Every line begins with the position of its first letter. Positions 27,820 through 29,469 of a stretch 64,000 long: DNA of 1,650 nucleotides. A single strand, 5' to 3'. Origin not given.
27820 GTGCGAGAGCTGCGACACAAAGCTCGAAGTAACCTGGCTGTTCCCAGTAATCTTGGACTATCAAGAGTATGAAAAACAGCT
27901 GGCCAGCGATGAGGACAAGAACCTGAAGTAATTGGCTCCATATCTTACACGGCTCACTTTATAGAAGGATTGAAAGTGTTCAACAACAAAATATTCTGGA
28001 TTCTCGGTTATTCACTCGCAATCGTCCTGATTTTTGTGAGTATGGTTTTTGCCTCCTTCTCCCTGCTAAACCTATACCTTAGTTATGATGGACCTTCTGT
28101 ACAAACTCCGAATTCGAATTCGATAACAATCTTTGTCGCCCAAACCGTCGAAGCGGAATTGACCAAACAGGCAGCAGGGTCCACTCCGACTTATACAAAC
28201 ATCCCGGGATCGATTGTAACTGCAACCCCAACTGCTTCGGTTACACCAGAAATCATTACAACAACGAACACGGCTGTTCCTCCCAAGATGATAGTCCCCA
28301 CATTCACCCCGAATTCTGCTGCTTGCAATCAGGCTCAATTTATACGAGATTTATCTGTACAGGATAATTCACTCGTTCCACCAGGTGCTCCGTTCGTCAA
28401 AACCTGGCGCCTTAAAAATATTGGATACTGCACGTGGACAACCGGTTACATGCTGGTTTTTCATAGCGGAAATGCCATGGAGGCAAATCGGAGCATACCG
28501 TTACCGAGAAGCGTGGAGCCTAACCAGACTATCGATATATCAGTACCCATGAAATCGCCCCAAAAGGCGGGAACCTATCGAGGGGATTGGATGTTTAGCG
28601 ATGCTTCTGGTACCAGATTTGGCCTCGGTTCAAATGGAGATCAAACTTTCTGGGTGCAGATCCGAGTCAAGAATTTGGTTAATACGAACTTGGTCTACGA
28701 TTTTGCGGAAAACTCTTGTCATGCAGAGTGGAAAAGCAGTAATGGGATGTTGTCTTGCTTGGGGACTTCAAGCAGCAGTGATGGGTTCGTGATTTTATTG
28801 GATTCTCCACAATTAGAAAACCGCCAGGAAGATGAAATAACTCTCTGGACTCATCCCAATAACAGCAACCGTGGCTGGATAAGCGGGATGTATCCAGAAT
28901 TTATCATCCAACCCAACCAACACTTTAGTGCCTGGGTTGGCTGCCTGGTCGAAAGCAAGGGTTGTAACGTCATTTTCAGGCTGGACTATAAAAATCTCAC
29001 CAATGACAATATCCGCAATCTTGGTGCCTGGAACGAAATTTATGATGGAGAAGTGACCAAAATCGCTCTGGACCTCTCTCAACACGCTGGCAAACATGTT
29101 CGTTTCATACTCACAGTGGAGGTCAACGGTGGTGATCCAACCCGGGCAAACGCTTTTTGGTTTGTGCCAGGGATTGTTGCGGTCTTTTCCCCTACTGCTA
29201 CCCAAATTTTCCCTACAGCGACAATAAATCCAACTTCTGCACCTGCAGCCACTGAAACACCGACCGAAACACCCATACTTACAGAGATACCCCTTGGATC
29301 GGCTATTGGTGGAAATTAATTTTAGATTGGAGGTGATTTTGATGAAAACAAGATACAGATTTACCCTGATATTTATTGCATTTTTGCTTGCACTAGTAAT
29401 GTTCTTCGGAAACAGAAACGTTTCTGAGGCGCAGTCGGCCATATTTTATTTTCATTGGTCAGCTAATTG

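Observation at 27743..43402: Seven LysW-type zinc-ribbon modules in six small genes, detached from any lysine/arginine carrier pathway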

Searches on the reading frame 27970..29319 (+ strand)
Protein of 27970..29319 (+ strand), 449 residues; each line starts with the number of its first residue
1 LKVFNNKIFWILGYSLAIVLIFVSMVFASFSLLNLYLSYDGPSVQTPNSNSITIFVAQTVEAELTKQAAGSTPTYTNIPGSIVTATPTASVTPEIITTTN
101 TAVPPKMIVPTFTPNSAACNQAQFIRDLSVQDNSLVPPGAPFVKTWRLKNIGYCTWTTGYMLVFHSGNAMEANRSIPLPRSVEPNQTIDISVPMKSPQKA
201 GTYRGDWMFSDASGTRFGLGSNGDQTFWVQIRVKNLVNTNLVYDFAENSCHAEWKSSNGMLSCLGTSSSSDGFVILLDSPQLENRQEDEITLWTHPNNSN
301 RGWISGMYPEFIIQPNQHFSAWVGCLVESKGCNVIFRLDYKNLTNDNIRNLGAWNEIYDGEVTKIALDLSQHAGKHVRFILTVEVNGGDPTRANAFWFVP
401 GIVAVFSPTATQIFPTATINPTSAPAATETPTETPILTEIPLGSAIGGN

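Call 51: search_protein_families(library=pfam, proteins=[window:27970-29319:+], max_evalue=0.00001)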
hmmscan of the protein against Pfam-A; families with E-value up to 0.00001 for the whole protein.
window:27970-29319:+ (449 aa): 1 family
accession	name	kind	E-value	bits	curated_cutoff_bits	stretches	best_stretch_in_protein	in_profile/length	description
PF16158.11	N_BRCA1_IG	-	1.6e-25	90.2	28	1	130-233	2-108/108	Ig-like domain from next to BRCA1 gene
